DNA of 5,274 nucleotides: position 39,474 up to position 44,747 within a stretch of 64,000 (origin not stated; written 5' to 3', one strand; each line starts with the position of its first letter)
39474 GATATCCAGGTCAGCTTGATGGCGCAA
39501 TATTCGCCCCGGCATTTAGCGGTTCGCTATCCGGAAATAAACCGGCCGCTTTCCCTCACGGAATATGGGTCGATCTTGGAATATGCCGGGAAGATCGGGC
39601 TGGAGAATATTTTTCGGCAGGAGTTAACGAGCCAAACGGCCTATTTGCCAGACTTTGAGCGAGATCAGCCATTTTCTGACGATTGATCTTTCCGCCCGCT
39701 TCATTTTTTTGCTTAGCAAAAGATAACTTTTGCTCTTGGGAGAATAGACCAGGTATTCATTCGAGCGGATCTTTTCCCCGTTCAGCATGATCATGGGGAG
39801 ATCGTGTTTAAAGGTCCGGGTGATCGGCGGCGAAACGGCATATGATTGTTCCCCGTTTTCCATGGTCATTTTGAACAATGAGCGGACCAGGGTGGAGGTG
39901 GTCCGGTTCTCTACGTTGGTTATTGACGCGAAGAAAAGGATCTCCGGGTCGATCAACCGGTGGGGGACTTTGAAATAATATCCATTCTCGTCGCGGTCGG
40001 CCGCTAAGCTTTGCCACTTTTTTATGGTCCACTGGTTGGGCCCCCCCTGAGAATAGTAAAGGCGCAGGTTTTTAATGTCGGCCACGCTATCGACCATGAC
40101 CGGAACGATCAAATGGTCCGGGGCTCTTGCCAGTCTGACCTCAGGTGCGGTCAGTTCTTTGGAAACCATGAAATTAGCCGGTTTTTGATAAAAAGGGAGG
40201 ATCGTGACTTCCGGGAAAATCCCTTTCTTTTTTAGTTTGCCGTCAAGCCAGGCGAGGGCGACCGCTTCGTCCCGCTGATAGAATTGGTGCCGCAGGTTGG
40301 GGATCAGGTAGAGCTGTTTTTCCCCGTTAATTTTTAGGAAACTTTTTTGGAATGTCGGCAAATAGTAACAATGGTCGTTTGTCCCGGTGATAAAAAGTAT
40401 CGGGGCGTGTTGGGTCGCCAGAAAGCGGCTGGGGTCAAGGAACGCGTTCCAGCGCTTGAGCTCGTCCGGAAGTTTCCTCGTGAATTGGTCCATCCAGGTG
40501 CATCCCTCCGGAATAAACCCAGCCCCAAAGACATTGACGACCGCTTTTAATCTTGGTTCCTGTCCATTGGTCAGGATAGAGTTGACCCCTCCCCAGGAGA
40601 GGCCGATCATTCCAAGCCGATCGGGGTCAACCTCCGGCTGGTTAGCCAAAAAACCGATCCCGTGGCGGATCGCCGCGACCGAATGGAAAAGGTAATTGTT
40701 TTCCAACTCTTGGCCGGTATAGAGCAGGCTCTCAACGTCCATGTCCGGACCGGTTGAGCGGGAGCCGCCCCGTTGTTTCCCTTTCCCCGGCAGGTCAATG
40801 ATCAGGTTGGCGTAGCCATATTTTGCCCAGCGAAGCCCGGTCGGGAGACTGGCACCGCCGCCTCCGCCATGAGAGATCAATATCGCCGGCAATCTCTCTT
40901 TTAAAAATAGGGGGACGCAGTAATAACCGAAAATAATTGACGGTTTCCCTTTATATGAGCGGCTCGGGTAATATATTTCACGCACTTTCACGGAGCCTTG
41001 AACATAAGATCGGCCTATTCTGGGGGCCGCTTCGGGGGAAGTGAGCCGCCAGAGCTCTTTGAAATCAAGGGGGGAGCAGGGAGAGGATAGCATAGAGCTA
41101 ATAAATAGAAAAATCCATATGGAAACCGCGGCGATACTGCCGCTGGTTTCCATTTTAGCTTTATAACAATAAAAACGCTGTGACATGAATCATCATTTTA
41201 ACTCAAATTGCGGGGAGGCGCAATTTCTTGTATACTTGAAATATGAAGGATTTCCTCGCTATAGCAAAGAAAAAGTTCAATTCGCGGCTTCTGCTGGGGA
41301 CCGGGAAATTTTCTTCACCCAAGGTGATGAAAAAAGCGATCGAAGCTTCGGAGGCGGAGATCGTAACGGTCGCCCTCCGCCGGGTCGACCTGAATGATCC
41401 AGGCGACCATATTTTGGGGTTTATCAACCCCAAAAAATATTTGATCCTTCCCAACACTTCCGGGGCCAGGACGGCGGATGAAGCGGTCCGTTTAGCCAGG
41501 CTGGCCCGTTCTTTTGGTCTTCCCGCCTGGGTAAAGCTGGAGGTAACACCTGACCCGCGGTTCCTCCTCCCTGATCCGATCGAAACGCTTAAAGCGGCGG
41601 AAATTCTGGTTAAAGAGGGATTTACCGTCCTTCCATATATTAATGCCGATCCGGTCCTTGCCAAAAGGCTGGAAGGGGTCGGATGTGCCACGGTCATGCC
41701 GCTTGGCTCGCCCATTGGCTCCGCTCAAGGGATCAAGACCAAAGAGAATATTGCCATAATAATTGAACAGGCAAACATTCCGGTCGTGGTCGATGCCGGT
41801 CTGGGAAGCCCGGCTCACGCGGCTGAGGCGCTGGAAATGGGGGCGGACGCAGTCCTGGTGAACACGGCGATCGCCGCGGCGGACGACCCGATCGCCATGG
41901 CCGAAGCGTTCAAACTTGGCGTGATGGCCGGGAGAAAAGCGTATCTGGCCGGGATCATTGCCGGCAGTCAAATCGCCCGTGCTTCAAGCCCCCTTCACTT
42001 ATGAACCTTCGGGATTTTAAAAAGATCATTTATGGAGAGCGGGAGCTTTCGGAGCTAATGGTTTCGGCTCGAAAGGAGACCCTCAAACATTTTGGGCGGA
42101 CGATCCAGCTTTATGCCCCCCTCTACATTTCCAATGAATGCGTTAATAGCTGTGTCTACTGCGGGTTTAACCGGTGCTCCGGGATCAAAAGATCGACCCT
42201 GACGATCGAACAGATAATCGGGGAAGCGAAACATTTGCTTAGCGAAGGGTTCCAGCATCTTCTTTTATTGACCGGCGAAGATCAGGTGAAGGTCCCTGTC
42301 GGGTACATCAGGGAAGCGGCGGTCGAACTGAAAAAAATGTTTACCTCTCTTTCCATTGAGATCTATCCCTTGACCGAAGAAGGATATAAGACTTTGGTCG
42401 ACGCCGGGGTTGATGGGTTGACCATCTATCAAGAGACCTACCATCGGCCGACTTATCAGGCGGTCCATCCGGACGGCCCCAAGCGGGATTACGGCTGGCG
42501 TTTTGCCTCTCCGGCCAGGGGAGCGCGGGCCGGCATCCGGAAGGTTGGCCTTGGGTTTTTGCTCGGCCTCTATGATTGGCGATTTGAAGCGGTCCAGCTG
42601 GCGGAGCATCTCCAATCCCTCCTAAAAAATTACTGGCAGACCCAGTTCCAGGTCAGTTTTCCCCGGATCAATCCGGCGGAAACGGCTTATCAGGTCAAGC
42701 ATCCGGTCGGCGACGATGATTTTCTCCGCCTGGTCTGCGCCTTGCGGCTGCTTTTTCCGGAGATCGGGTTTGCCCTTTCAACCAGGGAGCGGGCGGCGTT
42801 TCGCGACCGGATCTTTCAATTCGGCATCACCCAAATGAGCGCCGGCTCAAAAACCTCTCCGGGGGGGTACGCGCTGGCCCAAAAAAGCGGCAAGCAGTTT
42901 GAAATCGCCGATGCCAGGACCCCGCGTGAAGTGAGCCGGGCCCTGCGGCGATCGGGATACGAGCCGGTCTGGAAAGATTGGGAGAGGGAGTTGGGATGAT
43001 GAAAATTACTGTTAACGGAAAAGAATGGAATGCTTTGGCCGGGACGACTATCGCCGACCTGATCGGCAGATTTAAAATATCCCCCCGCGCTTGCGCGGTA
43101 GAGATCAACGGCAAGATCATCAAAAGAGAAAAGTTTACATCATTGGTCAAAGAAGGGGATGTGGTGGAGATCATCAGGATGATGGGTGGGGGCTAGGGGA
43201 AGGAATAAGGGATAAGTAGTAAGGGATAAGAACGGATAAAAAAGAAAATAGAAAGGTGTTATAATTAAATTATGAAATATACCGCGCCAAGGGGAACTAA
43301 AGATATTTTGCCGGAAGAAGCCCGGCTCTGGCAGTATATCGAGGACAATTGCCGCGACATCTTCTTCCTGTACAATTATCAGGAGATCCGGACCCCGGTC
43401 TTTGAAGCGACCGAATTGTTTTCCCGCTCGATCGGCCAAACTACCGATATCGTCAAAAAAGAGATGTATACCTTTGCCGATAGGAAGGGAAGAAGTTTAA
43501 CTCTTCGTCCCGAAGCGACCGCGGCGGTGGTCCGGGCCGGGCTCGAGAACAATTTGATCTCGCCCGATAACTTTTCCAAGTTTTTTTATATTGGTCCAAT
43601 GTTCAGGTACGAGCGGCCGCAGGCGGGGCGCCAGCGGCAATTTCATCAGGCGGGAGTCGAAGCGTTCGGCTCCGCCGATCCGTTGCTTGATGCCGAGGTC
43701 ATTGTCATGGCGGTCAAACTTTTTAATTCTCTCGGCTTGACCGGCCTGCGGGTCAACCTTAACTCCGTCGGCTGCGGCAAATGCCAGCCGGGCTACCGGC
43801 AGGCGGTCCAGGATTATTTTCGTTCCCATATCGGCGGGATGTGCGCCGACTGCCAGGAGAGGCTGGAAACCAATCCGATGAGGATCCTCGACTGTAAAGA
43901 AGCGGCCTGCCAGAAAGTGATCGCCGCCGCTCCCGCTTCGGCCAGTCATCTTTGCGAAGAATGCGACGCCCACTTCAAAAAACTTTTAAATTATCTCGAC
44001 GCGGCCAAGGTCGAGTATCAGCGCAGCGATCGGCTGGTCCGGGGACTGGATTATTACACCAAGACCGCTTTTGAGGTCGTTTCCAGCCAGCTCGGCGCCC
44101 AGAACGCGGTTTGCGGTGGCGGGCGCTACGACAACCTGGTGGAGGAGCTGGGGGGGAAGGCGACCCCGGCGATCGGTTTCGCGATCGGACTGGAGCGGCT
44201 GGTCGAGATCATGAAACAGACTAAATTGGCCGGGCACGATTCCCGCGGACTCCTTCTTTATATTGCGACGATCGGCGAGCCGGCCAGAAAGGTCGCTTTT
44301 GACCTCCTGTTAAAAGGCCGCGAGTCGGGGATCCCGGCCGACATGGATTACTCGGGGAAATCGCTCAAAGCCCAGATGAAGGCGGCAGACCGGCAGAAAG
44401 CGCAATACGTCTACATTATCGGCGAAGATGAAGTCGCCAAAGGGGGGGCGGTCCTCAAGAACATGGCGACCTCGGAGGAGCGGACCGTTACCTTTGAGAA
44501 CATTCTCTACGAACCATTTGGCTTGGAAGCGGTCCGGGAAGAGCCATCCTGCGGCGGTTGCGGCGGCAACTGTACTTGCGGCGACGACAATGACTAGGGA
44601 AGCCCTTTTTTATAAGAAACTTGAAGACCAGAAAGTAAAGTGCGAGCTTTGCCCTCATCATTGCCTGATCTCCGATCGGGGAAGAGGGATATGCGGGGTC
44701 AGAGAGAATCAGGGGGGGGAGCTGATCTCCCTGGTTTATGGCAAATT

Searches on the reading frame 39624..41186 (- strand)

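Call 4: search_protein_families(library=pfam, proteins=[window:39624-41186:-], max_evalue=0.01)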
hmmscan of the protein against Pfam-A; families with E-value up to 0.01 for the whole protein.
window:39624-41186:- (520 aa): 7 families
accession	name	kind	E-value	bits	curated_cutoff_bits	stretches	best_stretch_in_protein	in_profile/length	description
PF05448.18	AXE1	-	1.4e-11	44.2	21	1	39-219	21-206/321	Acetyl xylan esterase (AXE1)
PF01738.24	DLH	-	3.6e-07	30.4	21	1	99-308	13-194/217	Dienelactone hydrolase family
PF02129.25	Peptidase_S15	-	5.1e-07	30.1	23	1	119-221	46-128/262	X-Pro dipeptidyl-peptidase (S15 family)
PF10142.15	PhoPQ_related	-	9e-06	25.1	20.3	1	244-343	245-346/367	PhoPQ-activated pathogenicity-related protein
PF00326.27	Peptidase_S9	-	0.0019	18.2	22.6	1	177-272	52-156/213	Prolyl oligopeptidase family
PF08840.17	BAAT_C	-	0.0027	18.2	20.9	0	176-240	9-74/210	BAAT / Acyl-CoA thioester hydrolase C terminal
PF12697.13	Abhydrolase_6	-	0.0037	18.4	26.3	0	103-256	2-121/217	Alpha/beta hydrolase family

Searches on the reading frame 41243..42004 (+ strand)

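Call 4: search_protein_families(library=pfam, proteins=[window:41243-42004:+], max_evalue=0.01)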
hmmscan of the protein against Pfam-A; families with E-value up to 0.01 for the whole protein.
window:41243-42004:+ (253 aa): 4 families
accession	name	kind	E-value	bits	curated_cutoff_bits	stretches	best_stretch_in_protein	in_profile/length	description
PF05690.20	ThiG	-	4.3e-110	367.3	23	1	7-250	2-247/247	Thiazole biosynthesis protein ThiG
PF00977.27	His_biosynth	-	5e-06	26.6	23.6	1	166-218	61-111/228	Histidine biosynthesis protein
PF04131.20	NanE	-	0.00011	21.9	27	1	174-212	140-178/192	Putative N-acetylmannosamine-6-phosphate epimerase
PF00478.31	IMPDH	-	0.0021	17.5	25.6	1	158-215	188-244/345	IMP dehydrogenase / GMP reductase domain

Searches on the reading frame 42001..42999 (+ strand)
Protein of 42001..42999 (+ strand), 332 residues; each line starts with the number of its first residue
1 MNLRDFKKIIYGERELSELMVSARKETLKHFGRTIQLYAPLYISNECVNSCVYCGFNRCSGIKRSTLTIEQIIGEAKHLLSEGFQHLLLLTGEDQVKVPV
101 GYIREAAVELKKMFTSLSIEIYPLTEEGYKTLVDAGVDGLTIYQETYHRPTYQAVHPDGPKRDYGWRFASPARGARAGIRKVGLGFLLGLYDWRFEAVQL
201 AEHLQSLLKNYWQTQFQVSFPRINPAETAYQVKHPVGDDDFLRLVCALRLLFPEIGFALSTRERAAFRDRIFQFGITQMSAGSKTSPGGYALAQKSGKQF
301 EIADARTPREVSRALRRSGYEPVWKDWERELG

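Call 4: search_protein_families(library=pfam, proteins=[window:42001-42999:+], max_evalue=0.01)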
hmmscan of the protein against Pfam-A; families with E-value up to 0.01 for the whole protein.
window:42001-42999:+ (332 aa): 2 families
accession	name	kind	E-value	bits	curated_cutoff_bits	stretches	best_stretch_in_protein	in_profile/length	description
PF06968.18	BATS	-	9.5e-17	61.4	22.2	1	219-321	1-88/88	Biotin and Thiamin Synthesis associated domain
PF04055.27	Radical_SAM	-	4.5e-12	46.9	29.5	1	42-195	2-159/166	Radical SAM superfamily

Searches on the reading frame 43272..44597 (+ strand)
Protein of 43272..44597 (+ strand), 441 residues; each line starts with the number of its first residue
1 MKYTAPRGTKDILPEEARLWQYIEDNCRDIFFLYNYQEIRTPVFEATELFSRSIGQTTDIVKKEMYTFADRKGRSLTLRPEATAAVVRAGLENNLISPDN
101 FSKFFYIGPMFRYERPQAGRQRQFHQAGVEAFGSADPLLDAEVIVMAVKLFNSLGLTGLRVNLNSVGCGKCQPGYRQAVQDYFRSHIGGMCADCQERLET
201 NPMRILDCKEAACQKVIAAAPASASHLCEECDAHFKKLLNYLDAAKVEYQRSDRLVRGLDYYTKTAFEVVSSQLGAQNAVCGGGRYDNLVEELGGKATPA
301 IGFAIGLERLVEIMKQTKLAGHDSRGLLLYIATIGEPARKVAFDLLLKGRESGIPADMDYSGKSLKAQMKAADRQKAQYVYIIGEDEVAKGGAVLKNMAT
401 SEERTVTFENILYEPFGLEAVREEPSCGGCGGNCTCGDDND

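Call 4: search_protein_families(library=pfam, proteins=[window:43272-44597:+], max_evalue=0.01)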
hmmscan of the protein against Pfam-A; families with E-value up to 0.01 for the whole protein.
window:43272-44597:+ (441 aa): 5 families
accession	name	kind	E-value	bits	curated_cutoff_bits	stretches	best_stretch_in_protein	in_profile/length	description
PF13393.11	tRNA-synt_His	-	7.9e-50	170.3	25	1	8-310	1-308/308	Histidyl-tRNA synthetase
PF00587.30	tRNA-synt_2b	-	3.3e-17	63.6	29.3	1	66-314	1-175/179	tRNA synthetase class II core domain (G, H, P, S and T)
PF03129.25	HGTP_anticodon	-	1.3e-10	41.7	21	1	331-411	4-87/94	Anticodon binding domain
PF01409.25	tRNA-synt_2d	-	4.3e-05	23.6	19.8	1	14-128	13-129/246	tRNA synthetases class II core domain (F)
PF00152.25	tRNA-synt_2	-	5.1e-05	22.9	25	0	100-131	90-121/308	tRNA synthetases class II (D, K and N)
